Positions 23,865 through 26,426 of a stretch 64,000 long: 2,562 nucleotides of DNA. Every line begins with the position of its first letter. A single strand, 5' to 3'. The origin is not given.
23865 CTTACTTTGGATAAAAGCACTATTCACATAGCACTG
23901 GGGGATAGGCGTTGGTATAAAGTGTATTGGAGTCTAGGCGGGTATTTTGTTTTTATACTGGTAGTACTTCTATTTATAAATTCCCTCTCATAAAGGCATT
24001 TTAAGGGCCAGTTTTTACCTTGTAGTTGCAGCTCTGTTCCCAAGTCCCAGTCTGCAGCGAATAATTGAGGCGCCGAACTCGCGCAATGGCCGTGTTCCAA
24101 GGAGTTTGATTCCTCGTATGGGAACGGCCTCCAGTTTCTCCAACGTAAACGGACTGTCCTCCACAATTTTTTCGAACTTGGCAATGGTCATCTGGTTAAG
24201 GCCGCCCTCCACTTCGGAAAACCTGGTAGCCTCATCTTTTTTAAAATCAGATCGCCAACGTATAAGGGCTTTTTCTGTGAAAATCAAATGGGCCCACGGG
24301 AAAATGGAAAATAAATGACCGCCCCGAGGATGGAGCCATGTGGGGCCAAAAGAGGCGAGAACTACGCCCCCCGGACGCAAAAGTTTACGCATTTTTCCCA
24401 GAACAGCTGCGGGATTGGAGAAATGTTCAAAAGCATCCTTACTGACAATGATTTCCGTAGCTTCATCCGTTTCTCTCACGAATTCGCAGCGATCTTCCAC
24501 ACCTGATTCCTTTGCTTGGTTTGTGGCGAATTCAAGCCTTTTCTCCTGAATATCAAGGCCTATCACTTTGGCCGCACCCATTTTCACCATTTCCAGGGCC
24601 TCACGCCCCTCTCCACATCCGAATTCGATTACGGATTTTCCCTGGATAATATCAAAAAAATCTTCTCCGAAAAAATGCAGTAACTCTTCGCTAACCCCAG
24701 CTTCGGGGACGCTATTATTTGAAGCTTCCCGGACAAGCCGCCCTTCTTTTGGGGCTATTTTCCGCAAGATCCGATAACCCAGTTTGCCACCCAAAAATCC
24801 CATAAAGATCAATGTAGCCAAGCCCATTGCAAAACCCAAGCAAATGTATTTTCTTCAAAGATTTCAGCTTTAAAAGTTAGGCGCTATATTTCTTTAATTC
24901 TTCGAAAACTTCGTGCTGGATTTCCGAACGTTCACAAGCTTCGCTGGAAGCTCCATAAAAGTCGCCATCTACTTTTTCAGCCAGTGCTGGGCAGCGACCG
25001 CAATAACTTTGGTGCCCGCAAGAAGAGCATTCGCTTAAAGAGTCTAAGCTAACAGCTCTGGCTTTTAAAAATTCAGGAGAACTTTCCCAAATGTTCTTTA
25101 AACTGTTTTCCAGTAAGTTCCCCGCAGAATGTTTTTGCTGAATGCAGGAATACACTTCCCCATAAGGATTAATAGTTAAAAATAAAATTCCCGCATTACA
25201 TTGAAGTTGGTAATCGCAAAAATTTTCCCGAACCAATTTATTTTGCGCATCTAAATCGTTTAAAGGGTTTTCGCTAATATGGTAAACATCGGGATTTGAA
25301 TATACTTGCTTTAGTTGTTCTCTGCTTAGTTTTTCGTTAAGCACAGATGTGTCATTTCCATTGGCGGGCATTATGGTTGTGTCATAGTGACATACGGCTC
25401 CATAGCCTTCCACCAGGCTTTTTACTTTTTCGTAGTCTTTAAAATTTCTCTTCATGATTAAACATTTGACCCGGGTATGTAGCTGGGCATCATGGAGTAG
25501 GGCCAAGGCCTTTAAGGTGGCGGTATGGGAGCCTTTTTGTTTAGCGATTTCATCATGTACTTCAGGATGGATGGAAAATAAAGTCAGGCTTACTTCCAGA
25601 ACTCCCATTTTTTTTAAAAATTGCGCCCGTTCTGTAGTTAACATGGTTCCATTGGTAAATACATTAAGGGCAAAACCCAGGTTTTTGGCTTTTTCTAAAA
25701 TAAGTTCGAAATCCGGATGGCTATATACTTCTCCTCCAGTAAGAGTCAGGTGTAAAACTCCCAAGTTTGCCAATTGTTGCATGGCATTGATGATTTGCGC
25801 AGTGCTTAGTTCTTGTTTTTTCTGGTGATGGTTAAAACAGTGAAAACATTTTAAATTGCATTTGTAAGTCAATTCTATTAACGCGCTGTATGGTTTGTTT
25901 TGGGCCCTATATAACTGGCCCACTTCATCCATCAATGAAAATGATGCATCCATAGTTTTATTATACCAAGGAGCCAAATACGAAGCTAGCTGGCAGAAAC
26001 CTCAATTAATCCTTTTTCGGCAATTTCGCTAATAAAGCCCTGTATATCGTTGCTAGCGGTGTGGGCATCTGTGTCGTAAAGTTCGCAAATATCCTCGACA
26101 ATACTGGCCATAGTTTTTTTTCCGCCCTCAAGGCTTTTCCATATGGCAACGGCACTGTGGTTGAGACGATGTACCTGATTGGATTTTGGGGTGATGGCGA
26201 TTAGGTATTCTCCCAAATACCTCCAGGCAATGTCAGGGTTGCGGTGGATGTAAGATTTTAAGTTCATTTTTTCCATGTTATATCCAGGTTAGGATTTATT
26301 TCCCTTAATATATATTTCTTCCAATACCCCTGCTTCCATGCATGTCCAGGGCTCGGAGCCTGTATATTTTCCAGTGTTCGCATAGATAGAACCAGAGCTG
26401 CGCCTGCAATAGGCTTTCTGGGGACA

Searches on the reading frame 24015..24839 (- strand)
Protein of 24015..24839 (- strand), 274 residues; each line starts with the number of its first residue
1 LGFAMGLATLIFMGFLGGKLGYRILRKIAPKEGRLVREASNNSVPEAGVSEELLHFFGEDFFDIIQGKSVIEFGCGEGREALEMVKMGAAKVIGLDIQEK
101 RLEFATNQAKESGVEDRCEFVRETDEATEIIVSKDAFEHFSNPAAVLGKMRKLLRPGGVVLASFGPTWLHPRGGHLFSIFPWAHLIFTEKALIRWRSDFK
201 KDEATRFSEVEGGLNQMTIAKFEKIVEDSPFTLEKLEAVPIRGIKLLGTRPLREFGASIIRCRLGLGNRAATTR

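Call 4: search_protein_families(library=ncbifam, proteins=[window:24015-24839:-], max_evalue=1)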
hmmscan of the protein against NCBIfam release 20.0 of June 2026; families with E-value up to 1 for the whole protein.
window:24015-24839:- (274 aa): 56 families (the best 25 are shown)
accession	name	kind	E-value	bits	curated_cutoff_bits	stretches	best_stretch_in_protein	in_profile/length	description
TIGR01983.1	UbiG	equivalog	1.3e-11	44.2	102.95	1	63-163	46-152/228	bifunctional 2-polyprenyl-6-hydroxyphenol methylase/3-demethylubiquinol 3-O-methyltransferase UbiG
NF043040.1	corrin_prot_MT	hypoth_equivalog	8e-11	41.8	180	1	66-161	41-146/216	corrinoid protein-associated methyltransferase CpaM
TIGR02072.1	BioC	equivalog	2e-10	40.9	184.95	1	52-164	22-135/244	malonyl-ACP O-methyltransferase BioC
NF045667.1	MTase_DVU1556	equivalog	7.1e-09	35.4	155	1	63-162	19-119/213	DVU_1556 family methyltransferase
TIGR02021.1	BchM-ChlM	equivalog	6.6e-08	32.2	158.9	1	50-141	41-132/218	magnesium protoporphyrin IX methyltransferase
NF053839.1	CPFASynBruc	equivalog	1.1e-07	31.2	600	1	64-161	172-275/410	cyclopropane fatty acid synthase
TIGR04290.1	meth_Rta_06860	hypoth_equivalog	6.5e-07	29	300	1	63-121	46-102/226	TIGR04290 family methyltransferase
NF041537.1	ArsM_AhpD_UU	exception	7.8e-07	28.2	510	1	63-161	73-179/345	arsenite methyltransferase/AhpD domain selenoprotein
NF041081.1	prot_lys_mtase_Arch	equivalog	2.3e-06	27.7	200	1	69-124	12-68/142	protein-lysine N-methyltransferase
TIGR00406.1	prmA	equivalog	3.6e-06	26.6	183.15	1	66-126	159-219/288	50S ribosomal protein L11 methyltransferase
NF011529.0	PRK14968.1-3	equivalog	4.3e-06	26.3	162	1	66-117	34-83/198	putative methyltransferase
TIGR04345.1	ovoA_Cterm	equivalog_domain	5.1e-06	26.2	170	2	129-169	136-176/242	putative 4-mercaptohistidine N1-methyltransferase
NF008686.0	PRK11705.1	equivalog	9.9e-06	24.8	400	1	65-161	166-264/383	cyclopropane fatty acyl phospholipid synthase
NF008264.0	PRK11036.1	equivalog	1.5e-05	24.6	366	1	69-160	47-145/261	tRNA uridine 5-oxyacetic acid(34) methyltransferase CmoM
NF045825.1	FAmtase_mtf2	equivalog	2.6e-05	23.6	400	1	65-161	57-157/248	fatty-acid O-methyltransferase Mtf2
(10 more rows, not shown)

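Call 5: search_protein_families(library=pfam, proteins=[window:24015-24839:-], max_evalue=0.1)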
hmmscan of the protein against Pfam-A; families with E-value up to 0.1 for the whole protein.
window:24015-24839:- (274 aa): 17 families
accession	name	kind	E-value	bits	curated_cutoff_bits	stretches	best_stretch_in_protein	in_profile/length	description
PF13847.12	Methyltransf_31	-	8.9e-17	61.6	27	1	67-162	4-109/145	Methyltransferase domain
PF08241.18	Methyltransf_11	-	1.9e-14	54.5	21.2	1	72-161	2-94/95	Methyltransferase domain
PF13489.12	Methyltransf_23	-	3.5e-14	53.3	27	1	55-163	14-117/164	Methyltransferase domain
PF13649.12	Methyltransf_25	-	9e-14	52.4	27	1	70-158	1-97/97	Methyltransferase domain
PF08242.18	Methyltransf_12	-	1.4e-11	45.4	30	1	71-160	1-98/98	Methyltransferase domain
PF02353.26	CMAS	-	4.9e-07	29.8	27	1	64-162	60-164/273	Mycolic acid cyclopropane synthetase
PF06325.19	PrmA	-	1.3e-05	25.4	22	1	66-126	161-221/296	Ribosomal protein L11 methyltransferase (PrmA)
PF01209.24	Ubie_methyltran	-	0.00011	22.1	20.1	1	65-161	46-150/233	ubiE/COQ5 methyltransferase family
PF08003.17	Methyltransf_9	-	0.0018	17.7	23.8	1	65-104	114-153/315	Protein of unknown function (DUF1698)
PF05175.20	MTS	-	0.0084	16.2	23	1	66-123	31-88/170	Methyltransferase small domain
PF13679.12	Methyltransf_32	-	0.022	15.1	27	1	68-128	27-92/143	Methyltransferase domain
PF02390.23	Methyltransf_4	-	0.022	14.7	24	1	68-114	3-50/173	Putative methyltransferase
PF00107.32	ADH_zinc_N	-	0.044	14.2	31.8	1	87-190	13-107/129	Zinc-binding dehydrogenase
PF12847.13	Methyltransf_18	-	0.057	13.9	27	0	66-121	14-70/151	Methyltransferase domain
PF05724.17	TPMT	-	0.063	13.4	26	1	53-138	26-108/218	Thiopurine S-methyltransferase (TPMT)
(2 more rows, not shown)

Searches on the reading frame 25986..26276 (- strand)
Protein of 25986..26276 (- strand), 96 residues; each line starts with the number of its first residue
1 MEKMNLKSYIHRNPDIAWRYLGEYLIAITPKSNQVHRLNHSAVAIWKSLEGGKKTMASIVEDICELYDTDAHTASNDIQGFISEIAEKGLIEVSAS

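Call 26: search_protein_families(library=pfam, proteins=[window:25986-26276:-], max_evalue=0.01)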
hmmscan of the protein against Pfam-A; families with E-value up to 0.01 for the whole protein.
window:25986-26276:- (96 aa): 1 family
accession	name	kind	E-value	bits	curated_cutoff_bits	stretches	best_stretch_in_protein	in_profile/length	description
PF05402.18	PqqD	-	3e-15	56.7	23.4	1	27-91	4-67/67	Coenzyme PQQ synthesis protein D (PqqD)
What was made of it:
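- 25986..26276 (-): Discrete RRE (PqqD family, 96 aa). It is predicted to bind the YxxP leader. Asn39 and Asp77 align with LppB N33 and D70. Pfam PqqD 3e-15 (call 26).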

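Call 46: search_protein_families(library=ncbifam, proteins=[window:25986-26276:-], max_evalue=0.001)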
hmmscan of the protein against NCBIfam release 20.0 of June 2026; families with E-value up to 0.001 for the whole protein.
window:25986-26276:- (96 aa): 7 families
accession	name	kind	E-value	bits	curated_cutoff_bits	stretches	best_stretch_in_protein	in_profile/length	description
TIGR04248.1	SCM_PqqD_rel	equivalog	5.7e-09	36.1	100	1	23-91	14-81/84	SynChlorMet cassette protein ScmD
TIGR04302.1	geo_PqqD_fam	equivalog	4e-08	33.6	100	1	38-92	49-101/102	GeoRSP system PqqD family peptide chaperone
NF033530.1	lasso_PqqD_Strm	exception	4.6e-07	30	70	1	32-91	20-78/78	lasso peptide biosynthesis PqqD family chaperone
TIGR03859.1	PQQ_PqqD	equivalog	4.7e-06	26.4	46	1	34-92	25-81/81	pyrroloquinoline quinone biosynthesis peptide chaperone PqqD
NF033536.1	lasso_PqqD_Bac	exception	4.8e-05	23.4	80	1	38-93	34-88/88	lasso peptide biosynthesis PqqD family chaperone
TIGR04353.1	PqqD_rel_X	equivalog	5.4e-05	24.1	35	1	30-92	10-74/74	HPr-rel-A system PqqD family peptide chaperone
NF002535.0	PRK02079.1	equivalog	0.00093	18.9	101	0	37-92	37-90/92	pyrroloquinoline quinone biosynthesis peptide chaperone PqqD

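Call 69: search_solved_structures(query=A5, max_evalue=1, show_alignments=2)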
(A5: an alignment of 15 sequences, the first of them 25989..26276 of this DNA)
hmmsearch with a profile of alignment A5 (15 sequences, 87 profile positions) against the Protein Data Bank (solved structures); distinct sequences matched with E-value up to 1: 11.
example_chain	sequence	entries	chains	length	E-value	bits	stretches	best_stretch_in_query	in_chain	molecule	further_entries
5v1u_A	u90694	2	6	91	3.7e-14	56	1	3-84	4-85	TbiB1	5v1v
6jx3_B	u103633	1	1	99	1.3e-10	44.6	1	4-82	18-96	TfuB1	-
9x8z_B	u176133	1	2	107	4e-10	43.1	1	14-85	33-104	PqqD family protein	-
9x90_B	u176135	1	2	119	2e-08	37.6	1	15-84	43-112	Lasso peptide biosynthesis PqqD family chaperone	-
3g2b_A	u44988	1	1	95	9.1e-05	25.9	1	26-83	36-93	Coenzyme PQQ synthesis protein D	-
5sxy_A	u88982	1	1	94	0.0012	22.3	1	26-84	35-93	Bifunctional coenzyme PQQ synthesis protein C/D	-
5vrd_D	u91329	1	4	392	0.016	18.7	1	26-84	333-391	Bifunctional coenzyme PQQ synthesis protein C/D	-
4raa_A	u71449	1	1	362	0.067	16.7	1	11-46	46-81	Putative exported protein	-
6d7w_A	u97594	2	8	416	0.079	16.5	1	19-76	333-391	Mitochondrial calcium uniporter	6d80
6emw_F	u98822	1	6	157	0.27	14.8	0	45-74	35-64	ATP-dependent Clp protease ATP-binding subunit ClpC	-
5uoi_A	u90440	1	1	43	0.76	13.3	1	47-72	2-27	HHH_rd1_0142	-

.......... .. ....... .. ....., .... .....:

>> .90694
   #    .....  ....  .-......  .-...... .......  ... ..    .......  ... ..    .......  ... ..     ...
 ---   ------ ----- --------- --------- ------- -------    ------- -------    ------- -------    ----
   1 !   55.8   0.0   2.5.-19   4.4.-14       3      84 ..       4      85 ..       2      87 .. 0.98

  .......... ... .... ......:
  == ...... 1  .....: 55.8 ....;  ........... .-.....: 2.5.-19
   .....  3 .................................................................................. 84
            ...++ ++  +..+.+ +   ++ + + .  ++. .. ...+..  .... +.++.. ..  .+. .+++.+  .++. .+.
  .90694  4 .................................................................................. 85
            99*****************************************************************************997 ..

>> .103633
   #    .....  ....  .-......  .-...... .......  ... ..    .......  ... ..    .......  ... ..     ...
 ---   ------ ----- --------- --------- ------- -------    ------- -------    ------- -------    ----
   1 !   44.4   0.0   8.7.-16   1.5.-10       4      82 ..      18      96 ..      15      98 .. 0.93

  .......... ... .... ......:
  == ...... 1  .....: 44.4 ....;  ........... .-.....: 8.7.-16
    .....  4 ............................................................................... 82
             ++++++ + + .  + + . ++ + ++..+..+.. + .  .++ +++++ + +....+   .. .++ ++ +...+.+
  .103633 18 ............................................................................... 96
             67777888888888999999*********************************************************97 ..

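Call 90: search_solved_structures(query=A5, max_evalue=0.000001, show_alignments=4)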
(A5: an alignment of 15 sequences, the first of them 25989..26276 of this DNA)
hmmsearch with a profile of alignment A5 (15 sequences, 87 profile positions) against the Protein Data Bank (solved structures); distinct sequences matched with E-value up to 0.000001: 4.
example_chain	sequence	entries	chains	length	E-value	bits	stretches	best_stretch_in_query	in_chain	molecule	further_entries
5v1u_A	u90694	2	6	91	3.7e-14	56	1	3-84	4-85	TbiB1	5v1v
6jx3_B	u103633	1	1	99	1.3e-10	44.6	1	4-82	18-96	TfuB1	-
9x8z_B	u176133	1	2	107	4e-10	43.1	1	14-85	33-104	PqqD family protein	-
9x90_B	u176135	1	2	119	2e-08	37.6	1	15-84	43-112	Lasso peptide biosynthesis PqqD family chaperone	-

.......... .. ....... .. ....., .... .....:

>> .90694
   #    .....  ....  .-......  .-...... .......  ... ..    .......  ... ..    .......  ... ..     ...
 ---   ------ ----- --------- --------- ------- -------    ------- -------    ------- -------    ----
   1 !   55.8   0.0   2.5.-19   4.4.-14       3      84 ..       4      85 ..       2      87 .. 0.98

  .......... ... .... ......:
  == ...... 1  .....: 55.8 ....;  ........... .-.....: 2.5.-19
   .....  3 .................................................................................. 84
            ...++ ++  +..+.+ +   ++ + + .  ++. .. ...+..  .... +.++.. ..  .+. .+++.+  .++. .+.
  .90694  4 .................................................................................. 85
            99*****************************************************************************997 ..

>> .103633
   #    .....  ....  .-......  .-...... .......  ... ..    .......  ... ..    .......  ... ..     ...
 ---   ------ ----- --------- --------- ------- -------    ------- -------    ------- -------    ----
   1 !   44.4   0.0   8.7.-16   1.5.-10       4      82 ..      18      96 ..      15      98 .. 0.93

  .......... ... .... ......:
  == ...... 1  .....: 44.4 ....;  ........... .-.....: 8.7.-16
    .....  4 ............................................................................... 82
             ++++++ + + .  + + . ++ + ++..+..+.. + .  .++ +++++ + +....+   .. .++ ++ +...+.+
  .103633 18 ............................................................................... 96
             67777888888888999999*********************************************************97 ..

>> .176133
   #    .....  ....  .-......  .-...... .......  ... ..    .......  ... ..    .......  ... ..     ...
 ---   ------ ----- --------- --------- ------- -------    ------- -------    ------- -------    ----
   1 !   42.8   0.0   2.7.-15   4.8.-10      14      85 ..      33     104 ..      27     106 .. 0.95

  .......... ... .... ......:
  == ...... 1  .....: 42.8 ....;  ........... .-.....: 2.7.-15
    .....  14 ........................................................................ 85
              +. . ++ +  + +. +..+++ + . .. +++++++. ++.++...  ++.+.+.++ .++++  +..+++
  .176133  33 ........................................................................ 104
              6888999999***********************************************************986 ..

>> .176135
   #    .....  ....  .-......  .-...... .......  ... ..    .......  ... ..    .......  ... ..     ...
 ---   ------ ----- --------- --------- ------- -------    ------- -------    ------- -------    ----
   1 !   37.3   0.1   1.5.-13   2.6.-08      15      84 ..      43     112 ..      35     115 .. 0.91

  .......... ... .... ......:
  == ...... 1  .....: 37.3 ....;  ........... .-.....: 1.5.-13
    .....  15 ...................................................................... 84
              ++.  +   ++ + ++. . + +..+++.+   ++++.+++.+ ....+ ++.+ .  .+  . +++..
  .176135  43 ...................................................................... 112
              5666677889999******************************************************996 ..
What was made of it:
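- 25986..26276 (-): Family profile against PDB: TbiB1 3.7e-14, TfuB1 1.3e-10, LppB (9x8z) 4e-10, PqqD only 9e-5 (calls 69, 90).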
